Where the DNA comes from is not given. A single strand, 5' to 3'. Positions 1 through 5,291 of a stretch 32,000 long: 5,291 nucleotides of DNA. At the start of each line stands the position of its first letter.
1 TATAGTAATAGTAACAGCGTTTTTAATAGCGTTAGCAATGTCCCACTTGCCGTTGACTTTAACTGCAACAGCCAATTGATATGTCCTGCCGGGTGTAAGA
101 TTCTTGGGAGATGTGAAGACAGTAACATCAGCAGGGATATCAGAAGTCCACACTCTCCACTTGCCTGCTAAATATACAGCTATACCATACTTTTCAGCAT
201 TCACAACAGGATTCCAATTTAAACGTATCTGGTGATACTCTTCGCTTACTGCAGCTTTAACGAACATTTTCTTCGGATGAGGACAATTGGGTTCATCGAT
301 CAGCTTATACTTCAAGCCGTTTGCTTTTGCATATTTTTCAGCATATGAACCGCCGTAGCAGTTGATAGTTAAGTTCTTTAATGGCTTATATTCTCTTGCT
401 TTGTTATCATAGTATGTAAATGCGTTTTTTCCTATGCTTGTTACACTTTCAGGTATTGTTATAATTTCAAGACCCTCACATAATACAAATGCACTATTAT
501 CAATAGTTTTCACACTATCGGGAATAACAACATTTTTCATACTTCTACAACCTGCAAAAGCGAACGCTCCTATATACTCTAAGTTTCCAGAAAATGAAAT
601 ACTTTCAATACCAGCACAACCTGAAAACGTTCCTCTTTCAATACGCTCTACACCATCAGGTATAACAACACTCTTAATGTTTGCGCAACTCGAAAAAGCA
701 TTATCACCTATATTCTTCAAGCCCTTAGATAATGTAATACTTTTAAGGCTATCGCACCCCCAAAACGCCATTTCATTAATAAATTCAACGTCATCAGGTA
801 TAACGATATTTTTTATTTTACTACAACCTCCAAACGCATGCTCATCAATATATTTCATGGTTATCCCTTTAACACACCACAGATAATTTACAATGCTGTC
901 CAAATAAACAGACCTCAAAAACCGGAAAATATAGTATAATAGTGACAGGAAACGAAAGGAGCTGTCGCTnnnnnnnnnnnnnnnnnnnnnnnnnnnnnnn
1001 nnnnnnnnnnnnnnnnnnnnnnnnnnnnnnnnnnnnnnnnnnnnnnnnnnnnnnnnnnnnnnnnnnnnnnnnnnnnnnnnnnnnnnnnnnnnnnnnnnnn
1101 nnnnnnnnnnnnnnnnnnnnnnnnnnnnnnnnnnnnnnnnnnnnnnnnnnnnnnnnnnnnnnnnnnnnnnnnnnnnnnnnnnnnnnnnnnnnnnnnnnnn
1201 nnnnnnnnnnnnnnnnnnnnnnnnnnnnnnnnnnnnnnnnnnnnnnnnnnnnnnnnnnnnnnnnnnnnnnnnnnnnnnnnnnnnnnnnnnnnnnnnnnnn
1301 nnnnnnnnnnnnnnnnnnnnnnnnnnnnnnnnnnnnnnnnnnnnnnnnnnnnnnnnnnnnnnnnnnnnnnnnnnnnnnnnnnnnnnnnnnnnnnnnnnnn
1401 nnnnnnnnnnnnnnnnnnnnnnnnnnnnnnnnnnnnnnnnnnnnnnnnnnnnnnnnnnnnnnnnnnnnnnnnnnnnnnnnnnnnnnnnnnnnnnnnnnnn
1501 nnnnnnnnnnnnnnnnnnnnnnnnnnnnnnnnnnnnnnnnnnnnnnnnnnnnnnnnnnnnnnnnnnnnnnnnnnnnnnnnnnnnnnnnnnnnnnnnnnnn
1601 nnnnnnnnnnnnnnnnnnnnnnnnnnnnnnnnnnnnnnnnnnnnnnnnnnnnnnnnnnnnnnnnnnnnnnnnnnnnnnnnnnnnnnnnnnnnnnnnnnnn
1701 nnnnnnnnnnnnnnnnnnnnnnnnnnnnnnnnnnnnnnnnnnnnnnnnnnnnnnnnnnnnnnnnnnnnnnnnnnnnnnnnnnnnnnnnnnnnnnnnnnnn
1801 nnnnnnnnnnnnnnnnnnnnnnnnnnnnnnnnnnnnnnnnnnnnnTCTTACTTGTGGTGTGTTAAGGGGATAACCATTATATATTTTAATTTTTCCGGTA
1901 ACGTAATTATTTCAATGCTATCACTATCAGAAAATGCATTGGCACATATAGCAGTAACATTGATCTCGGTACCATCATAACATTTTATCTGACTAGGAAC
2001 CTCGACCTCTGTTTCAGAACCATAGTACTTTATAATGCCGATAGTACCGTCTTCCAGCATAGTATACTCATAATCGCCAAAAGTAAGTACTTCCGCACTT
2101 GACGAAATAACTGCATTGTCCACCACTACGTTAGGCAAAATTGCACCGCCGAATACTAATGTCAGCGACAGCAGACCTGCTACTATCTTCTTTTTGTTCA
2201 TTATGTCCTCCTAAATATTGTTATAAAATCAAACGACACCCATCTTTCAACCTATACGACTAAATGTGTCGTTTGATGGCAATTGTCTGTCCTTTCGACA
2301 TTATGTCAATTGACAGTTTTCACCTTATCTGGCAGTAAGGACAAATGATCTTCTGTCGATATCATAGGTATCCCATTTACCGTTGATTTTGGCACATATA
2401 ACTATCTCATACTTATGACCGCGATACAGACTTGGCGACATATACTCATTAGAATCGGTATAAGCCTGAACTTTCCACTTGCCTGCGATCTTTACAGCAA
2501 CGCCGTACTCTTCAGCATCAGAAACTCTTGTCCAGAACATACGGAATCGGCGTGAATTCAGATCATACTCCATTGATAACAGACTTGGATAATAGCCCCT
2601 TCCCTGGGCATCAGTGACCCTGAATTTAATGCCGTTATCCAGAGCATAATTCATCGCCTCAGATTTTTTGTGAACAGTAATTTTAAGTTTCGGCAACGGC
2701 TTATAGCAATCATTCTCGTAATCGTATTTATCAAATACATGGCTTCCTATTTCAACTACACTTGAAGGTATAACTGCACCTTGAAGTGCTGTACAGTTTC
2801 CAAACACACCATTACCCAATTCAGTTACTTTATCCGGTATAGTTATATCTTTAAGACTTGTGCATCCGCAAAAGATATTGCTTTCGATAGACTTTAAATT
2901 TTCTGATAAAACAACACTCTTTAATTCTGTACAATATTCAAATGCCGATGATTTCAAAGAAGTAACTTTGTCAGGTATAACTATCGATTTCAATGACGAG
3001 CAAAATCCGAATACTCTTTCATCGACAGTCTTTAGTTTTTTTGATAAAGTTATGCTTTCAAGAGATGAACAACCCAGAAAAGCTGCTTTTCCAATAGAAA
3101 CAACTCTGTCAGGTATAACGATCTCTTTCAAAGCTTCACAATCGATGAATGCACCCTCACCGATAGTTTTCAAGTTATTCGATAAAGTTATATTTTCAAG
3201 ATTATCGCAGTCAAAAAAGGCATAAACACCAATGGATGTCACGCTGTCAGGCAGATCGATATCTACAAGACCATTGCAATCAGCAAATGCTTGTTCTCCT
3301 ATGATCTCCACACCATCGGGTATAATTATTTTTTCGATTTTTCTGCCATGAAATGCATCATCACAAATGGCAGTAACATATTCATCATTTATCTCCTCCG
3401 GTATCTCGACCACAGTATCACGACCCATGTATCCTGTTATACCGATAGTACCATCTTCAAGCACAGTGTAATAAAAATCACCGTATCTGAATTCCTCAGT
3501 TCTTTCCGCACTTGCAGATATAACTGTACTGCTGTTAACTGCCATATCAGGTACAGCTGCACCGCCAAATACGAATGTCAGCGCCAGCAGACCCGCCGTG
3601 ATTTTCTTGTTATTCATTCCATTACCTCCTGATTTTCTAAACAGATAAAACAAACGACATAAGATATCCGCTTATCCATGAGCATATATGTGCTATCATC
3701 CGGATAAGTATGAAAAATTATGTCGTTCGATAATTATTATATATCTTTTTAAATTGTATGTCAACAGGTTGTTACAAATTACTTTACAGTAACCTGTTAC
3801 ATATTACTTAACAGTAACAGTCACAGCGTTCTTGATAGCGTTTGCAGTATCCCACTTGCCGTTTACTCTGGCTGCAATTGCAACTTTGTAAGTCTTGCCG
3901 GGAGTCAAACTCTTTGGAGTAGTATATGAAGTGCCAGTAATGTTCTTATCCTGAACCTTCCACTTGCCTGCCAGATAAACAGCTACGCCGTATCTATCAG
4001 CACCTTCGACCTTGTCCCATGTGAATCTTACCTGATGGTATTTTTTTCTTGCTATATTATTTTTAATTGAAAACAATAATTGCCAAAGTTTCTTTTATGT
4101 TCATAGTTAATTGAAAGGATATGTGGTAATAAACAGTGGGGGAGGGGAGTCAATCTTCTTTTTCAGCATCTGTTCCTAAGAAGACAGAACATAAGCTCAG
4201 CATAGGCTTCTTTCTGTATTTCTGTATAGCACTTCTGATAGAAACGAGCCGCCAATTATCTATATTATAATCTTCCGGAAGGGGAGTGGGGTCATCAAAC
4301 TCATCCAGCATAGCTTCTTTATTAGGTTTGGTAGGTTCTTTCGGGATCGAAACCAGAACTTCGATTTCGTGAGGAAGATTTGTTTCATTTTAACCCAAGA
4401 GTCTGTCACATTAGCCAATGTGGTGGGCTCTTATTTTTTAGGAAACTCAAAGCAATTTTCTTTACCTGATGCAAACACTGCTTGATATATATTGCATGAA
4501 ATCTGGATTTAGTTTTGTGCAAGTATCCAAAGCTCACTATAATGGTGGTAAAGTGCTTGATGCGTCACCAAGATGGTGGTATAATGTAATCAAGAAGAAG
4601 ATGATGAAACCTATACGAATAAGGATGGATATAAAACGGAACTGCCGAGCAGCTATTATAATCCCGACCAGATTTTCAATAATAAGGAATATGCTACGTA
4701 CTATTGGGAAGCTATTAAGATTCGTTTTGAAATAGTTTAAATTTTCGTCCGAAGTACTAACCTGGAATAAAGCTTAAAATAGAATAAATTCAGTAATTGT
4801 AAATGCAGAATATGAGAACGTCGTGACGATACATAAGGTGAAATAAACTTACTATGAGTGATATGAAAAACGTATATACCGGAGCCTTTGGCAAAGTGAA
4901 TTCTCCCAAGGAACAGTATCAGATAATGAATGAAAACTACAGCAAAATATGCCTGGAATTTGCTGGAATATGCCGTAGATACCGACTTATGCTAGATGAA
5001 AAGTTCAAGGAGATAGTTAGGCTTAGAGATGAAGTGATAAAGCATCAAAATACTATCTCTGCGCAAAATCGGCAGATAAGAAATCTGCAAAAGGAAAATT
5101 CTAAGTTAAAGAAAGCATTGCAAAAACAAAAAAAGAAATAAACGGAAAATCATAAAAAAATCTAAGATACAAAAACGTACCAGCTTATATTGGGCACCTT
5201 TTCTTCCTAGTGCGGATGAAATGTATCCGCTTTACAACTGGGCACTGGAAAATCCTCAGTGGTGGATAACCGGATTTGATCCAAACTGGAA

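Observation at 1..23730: One ~85-aa FN3-like C-terminal module shared by five otherwise unrelated genes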

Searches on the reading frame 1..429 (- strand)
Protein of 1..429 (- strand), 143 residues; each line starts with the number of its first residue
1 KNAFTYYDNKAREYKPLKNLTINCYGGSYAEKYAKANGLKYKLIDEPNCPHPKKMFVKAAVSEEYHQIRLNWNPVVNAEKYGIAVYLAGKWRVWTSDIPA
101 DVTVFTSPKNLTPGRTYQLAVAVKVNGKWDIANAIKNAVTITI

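Call 7: search_protein_families(library=pfam, proteins=[window:1-429:-], max_evalue=1)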
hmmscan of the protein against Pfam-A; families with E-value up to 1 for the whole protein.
window:1-429:- (143 aa): 3 families
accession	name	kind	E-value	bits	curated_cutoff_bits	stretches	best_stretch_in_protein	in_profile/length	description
PF00041.27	fn3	-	0.0036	17.9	25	1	64-126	12-70/84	Fibronectin type III domain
PF16561.11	AMPK1_CBM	-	0.046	14.3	26.8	1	80-135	9-63/85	Glycogen recognition site of AMP-activated protein kinase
PF21061.3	Reovirus_L2_7th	-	0.11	12.9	27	1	101-139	12-50/99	Reovirus core-spike protein lambda-2 (L2), 7th domain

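Call 17: search_protein_families(library=ncbifam, proteins=[window:1-429:-], max_evalue=1)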
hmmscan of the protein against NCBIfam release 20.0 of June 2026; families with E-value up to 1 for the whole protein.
window:1-429:- (143 aa): 0 families
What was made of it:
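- On CBM37: Pfam and NCBIfam have no CBM37 model (calls 7, 17).
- Tried and rejected: NCBIfam has no model for the module (call 17).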

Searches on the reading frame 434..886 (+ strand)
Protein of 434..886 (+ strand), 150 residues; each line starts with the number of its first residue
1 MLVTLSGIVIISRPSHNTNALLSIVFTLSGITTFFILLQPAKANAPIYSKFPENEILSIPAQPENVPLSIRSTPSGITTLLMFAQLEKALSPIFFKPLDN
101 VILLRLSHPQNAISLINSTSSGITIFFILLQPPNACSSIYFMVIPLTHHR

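Call 40: search_protein_families(library=pfam, proteins=[window:434-886:+], max_evalue=0.01)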
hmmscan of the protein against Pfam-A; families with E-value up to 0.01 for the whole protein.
window:434-886:+ (150 aa): 0 families

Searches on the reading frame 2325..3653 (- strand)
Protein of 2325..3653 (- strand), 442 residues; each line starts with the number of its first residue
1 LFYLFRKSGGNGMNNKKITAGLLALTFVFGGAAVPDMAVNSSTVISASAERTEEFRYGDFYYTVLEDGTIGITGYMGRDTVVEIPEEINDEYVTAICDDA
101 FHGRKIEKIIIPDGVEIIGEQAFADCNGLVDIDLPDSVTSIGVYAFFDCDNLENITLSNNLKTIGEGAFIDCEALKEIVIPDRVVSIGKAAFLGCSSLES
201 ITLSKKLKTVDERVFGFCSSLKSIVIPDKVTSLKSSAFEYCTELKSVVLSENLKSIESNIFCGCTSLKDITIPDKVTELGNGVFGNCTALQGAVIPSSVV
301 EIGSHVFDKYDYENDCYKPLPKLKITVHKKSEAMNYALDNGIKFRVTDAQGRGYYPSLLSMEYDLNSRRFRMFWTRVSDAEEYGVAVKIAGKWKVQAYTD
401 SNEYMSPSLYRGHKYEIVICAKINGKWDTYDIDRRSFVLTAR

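Call 7: search_protein_families(library=pfam, proteins=[window:2325-3653:-], max_evalue=1)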
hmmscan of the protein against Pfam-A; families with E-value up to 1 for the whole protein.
window:2325-3653:- (442 aa): 6 families
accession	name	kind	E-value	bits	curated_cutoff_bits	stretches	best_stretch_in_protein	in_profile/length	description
PF13306.12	LRR_5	-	2.8e-69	231.3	27.7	2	94-221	1-126/127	BspA type Leucine rich repeat region (6 copies)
PF13855.12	LRR_8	-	2.5e-17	62.8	27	3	138-178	13-54/61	Leucine rich repeat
PF12799.13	LRR_4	-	0.00094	19.8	27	0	136-164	10-39/44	Leucine Rich repeats (2 copies)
PF00041.27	fn3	-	0.076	13.7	25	1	356-424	3-71/84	Fibronectin type III domain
PF24942.1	Fn3_Dep-1_1st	-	0.12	12.9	26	1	361-425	16-81/96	Dep-1 first Fn3-like domain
PF23952.1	LRR_EndoS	-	0.13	12.9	27.9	0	228-274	45-91/116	Endo-beta-N-acetylglucosaminidase EndoS LRR domain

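Call 17: search_protein_families(library=ncbifam, proteins=[window:2325-3653:-], max_evalue=1)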
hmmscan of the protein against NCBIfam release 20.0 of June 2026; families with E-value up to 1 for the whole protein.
window:2325-3653:- (442 aa): 3 families
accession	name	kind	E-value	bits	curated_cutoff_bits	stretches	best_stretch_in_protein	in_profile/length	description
NF047961.1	adhesin_HupY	equivalog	8.1e-29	100.3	1250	2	100-238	182-318/978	leucine-rich repeat adhesin HupY/LrrG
NF045861.1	glide_Gli349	exception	4.5e-08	30.2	1750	2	135-215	2685-2765/3169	gliding machinery surface structure protein Gli349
TIGR02167.2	Liste_lipo_26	repeat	0.0049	16.6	30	1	192-205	2-15/26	PARCEL repeat-containing surface protein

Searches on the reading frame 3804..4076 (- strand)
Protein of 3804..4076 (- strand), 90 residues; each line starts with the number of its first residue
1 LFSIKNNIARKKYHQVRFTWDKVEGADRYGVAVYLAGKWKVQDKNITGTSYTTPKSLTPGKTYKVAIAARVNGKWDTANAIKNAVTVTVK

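Call 7: search_protein_families(library=pfam, proteins=[window:3804-4076:-], max_evalue=1)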
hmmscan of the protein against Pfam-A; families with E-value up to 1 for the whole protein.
window:3804-4076:- (90 aa): 2 families
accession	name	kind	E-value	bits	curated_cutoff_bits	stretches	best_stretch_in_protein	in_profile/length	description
PF00041.27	fn3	-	0.00087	19.9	25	1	14-73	14-72/84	Fibronectin type III domain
PF25300.1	Fn3_Dep-1_3rd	-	0.047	14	26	1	16-73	15-75/85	Dep-1 third Fn3-like domain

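Call 17: search_protein_families(library=ncbifam, proteins=[window:3804-4076:-], max_evalue=1)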
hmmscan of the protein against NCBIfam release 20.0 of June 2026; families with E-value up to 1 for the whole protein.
window:3804-4076:- (90 aa): 1 family
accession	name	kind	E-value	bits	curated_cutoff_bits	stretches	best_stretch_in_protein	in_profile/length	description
NF009691.0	PRK13213.1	equivalog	0.031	13.7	489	1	5-30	11-36/231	L-ribulose-5-phosphate 4-epimerase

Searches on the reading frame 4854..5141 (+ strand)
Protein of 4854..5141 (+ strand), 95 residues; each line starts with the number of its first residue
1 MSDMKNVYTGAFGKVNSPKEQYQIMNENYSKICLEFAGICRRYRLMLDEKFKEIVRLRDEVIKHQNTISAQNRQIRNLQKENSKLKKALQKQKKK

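Call 41: search_protein_families(library=pfam, proteins=[window:4854-5141:+], max_evalue=0.01)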
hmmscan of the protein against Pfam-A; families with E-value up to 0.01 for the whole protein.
window:4854-5141:+ (95 aa): 2 families
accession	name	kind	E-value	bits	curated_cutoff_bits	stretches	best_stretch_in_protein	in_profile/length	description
PF25014.1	NET2A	-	0.00042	20.7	33.1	1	46-91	126-171/235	NET2A-like domain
PF05769.16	SIKE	-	0.0093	16.3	24.3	1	55-93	49-93/180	SIKE family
